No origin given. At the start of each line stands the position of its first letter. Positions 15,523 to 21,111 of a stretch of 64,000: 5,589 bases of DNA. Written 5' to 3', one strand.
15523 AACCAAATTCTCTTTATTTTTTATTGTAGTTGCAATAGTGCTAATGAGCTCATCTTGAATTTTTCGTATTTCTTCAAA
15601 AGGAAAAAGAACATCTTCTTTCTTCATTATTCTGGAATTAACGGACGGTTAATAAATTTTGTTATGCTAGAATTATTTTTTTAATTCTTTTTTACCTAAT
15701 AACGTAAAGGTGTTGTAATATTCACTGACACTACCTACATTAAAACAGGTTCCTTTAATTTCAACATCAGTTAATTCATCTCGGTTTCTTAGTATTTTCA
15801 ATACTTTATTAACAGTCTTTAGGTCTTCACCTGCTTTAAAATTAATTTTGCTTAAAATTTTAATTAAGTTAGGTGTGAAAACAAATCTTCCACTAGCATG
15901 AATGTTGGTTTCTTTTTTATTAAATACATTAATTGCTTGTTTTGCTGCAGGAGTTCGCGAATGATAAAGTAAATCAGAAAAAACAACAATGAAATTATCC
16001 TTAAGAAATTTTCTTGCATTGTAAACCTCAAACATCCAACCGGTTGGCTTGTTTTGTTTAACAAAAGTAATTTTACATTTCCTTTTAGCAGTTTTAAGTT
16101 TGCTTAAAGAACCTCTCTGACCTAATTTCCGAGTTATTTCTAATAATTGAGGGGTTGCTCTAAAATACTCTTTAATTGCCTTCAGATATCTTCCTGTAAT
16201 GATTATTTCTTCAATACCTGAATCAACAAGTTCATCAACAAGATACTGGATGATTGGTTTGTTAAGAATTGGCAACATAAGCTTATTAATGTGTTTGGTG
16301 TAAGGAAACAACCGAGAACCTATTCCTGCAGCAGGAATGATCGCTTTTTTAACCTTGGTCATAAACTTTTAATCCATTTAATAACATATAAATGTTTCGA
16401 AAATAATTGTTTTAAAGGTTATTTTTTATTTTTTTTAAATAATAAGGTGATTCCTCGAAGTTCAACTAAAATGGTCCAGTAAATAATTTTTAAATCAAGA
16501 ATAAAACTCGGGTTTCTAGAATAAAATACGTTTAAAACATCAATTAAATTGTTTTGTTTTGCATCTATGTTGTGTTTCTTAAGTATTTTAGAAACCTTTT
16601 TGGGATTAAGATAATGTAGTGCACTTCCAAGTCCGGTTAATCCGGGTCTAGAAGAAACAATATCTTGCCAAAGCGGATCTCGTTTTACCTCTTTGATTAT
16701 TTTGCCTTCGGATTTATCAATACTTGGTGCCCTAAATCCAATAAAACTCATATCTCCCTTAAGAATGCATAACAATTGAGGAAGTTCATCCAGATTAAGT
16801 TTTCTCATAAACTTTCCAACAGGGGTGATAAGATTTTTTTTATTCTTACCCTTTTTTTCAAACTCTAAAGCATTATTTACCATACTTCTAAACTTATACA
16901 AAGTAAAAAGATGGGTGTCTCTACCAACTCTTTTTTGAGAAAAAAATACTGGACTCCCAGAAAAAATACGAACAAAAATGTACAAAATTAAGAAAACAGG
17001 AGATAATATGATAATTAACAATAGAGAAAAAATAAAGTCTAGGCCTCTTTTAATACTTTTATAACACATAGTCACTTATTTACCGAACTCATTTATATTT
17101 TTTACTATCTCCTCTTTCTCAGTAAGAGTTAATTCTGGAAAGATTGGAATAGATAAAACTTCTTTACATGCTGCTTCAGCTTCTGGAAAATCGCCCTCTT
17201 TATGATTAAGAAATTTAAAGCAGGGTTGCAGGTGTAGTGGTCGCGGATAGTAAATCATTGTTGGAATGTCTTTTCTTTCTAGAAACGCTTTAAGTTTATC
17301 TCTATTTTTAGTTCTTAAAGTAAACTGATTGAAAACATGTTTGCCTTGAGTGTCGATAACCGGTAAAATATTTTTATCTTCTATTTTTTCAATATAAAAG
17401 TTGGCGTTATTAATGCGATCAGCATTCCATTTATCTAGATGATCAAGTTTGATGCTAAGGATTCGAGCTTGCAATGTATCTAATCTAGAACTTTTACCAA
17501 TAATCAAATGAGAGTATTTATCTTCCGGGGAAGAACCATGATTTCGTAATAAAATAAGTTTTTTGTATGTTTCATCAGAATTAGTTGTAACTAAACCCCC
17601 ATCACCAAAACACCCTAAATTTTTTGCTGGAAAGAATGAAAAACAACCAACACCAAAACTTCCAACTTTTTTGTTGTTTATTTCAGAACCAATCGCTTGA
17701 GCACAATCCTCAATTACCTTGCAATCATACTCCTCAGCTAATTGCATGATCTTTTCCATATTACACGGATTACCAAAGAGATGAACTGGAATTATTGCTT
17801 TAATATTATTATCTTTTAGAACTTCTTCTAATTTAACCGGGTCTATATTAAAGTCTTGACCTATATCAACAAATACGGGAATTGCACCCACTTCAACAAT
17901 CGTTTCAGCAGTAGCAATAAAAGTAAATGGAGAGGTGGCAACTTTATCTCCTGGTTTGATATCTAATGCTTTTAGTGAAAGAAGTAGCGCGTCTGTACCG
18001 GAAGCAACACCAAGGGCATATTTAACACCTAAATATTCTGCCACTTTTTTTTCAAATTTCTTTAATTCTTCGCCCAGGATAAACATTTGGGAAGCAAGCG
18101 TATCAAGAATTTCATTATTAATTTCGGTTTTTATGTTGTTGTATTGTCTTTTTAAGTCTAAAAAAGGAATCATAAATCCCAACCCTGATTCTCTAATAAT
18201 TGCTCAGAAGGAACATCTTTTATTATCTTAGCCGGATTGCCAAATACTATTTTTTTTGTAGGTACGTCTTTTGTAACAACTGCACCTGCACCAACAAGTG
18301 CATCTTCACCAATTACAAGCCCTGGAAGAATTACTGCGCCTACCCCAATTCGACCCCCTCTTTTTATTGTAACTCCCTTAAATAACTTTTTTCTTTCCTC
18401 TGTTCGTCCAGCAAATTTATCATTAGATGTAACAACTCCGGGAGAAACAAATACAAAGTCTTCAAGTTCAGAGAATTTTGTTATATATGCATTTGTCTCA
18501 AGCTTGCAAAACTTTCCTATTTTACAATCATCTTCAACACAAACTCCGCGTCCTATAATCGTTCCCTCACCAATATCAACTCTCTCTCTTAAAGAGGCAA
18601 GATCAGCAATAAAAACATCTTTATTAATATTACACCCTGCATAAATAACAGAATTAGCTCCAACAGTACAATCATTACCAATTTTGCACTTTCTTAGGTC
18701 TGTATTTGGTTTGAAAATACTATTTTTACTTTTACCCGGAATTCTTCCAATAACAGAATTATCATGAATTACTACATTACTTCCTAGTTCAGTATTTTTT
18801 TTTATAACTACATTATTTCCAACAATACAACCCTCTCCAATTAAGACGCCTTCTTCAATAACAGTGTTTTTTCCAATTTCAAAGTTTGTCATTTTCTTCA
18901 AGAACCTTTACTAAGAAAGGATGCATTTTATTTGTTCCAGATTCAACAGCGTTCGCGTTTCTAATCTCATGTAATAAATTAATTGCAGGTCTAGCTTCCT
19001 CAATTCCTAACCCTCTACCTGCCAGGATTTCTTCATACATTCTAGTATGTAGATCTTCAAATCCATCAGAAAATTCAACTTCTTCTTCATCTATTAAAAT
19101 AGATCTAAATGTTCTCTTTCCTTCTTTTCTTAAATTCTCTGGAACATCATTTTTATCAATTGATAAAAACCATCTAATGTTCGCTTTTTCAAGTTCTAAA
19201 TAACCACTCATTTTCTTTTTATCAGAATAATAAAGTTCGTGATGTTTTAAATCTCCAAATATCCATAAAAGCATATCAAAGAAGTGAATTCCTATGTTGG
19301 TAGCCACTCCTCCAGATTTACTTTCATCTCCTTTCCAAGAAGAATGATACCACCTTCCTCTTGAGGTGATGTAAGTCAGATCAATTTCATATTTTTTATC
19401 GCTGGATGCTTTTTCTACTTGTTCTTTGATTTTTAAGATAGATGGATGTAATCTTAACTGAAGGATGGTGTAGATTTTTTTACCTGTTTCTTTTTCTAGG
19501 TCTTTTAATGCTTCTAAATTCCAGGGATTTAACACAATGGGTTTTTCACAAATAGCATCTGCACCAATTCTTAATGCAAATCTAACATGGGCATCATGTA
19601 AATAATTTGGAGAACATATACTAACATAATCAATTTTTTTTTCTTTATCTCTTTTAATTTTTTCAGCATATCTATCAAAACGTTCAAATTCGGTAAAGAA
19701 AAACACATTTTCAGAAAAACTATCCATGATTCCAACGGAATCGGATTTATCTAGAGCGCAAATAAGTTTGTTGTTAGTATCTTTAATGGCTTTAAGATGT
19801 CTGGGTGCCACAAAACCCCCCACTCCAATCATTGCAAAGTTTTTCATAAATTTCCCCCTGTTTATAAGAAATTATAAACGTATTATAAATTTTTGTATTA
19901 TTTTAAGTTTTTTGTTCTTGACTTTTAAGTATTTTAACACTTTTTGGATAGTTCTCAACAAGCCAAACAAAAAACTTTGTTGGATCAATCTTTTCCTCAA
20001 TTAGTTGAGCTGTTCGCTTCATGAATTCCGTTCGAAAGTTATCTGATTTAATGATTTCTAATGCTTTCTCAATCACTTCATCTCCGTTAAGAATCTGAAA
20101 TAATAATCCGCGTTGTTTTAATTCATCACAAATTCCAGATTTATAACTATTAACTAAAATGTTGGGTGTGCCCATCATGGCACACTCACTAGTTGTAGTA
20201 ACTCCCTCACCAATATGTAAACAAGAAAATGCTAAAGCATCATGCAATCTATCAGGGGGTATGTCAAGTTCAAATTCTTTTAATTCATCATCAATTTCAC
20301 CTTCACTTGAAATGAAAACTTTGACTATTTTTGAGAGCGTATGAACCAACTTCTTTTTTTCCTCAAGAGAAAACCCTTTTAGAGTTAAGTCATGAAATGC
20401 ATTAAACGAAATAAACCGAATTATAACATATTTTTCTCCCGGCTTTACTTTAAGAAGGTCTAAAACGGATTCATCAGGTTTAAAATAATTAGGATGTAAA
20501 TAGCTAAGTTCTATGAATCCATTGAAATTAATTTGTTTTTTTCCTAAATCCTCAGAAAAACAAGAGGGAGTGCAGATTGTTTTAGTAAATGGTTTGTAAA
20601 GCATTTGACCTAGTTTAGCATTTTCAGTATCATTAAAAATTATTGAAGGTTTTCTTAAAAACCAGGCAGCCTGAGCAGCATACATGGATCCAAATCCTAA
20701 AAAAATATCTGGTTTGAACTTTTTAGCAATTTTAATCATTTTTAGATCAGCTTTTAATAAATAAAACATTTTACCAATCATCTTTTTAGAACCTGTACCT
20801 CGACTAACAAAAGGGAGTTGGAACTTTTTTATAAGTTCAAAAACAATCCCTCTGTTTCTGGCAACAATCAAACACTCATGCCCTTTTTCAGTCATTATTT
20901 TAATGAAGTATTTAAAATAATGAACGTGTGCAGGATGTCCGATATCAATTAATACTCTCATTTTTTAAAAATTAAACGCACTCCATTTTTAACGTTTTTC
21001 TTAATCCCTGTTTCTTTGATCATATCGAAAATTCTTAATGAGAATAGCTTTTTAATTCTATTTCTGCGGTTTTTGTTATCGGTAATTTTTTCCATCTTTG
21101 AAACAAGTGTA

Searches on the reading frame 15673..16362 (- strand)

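Call 59: search_protein_families(library=pfam, proteins=[window:15673-16362:-], max_evalue=0.001)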
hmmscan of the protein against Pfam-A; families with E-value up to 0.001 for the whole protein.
window:15673-16362:- (229 aa): 3 families
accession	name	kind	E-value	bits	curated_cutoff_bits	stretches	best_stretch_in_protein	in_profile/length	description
PF00483.29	NTP_transferase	-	3.4e-16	60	21.2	1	6-154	1-131/245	Nucleotidyl transferase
PF12804.13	NTP_transf_3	-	3.6e-06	27.7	27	1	7-95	1-82/160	MobA-like NTP transferase domain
PF01128.25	IspD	-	0.00056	20.2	27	1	7-57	3-51/221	2-C-methyl-D-erythritol 4-phosphate cytidylyltransferase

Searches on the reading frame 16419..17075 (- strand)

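Call 59: search_protein_families(library=pfam, proteins=[window:16419-17075:-], max_evalue=0.001)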
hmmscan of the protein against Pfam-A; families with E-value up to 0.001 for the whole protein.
window:16419-17075:- (218 aa): 1 family
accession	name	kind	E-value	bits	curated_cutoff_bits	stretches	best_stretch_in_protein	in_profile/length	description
PF02397.22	Bac_transf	-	2.3e-47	161.3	27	1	9-204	1-176/179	Bacterial sugar transferase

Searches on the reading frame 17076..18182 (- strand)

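Call 59: search_protein_families(library=pfam, proteins=[window:17076-18182:-], max_evalue=0.001)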
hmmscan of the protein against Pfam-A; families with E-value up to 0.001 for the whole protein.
window:17076-18182:- (368 aa): 3 families
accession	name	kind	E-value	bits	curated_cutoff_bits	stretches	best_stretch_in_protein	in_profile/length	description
PF01041.23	DegT_DnrJ_EryC1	-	3.9e-111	372.2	19.8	1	16-363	2-359/360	DegT/DnrJ/EryC1/StrS aminotransferase family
PF01212.27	Beta_elim_lyase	-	4.4e-05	23.4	27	1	40-161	34-170/288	Beta-eliminating lyase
PF00266.25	Aminotran_5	-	0.00092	18.7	21.5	0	37-193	42-207/371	Aminotransferase class-V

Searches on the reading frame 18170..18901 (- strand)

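Call 59: search_protein_families(library=pfam, proteins=[window:18170-18901:-], max_evalue=0.001)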
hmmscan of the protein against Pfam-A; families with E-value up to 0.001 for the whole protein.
window:18170-18901:- (243 aa): 6 families
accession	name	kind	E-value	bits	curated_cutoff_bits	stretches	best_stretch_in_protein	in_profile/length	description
PF00132.30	Hexapep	-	1.2e-30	104.4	27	5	18-53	1-36/36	Bacterial transferase hexapeptide (six repeats)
PF25084.1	LbH_EIF2B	-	1.2e-15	57.8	54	3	61-137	28-102/105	EIF2B subunit epsilon LbH domain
PF14602.12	Hexapep_2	-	2e-12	47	27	1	9-34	10-33/34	Hexapeptide repeat of succinyl-transferase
PF25087.1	GMPPB_C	-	9.1e-06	25.8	39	0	18-100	4-85/110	GMPPB C-terminal domain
PF25247.1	LbH_GLGC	-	3.3e-05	24.3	27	0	71-157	26-122/135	GLGC left-handed parallel beta-helix domain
PF24894.1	Hexapep_GlmU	-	0.00015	22.3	23.3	0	9-53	43-85/104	GlmU-like, C-terminal hexapeptide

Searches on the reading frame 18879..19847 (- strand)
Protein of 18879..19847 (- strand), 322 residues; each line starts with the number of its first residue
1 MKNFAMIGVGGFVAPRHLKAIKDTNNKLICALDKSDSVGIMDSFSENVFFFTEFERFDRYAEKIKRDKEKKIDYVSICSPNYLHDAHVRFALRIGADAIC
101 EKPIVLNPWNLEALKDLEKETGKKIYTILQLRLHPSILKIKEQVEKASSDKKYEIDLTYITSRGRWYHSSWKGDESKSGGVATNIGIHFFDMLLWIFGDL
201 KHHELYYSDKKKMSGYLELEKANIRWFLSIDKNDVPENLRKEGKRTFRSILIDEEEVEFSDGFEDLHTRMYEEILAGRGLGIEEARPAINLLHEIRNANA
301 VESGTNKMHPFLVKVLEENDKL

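Call 59: search_protein_families(library=pfam, proteins=[window:18879-19847:-], max_evalue=0.001)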
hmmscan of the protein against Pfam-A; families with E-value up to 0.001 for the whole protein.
window:18879-19847:- (322 aa): 3 families
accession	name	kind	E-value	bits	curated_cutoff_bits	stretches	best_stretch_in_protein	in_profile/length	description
PF01408.29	GFO_IDH_MocA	-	2.6e-19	70.5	24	1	3-125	2-116/120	Oxidoreductase family, NAD-binding Rossmann fold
PF02894.22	GFO_IDH_MocA_C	-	6.1e-13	49.5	22.9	1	152-212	14-73/218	Oxidoreductase family, C-terminal alpha/beta domain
PF22725.1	GFO_IDH_MocA_C3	-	8.5e-07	29.4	27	1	139-200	3-65/124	GFO/IDH/MocA C-terminal domain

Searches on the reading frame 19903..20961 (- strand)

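Call 59: search_protein_families(library=pfam, proteins=[window:19903-20961:-], max_evalue=0.001)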
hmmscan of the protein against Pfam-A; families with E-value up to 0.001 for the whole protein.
window:19903-20961:- (352 aa): 2 families
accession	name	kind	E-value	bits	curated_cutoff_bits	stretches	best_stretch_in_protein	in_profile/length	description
PF04007.18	DUF354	-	2.6e-18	66.7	22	1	2-311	2-327/349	Protein of unknown function (DUF354)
PF03033.26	Glyco_transf_28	-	0.00038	21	26.2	0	20-108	29-116/139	Glycosyltransferase family 28 N-terminal domain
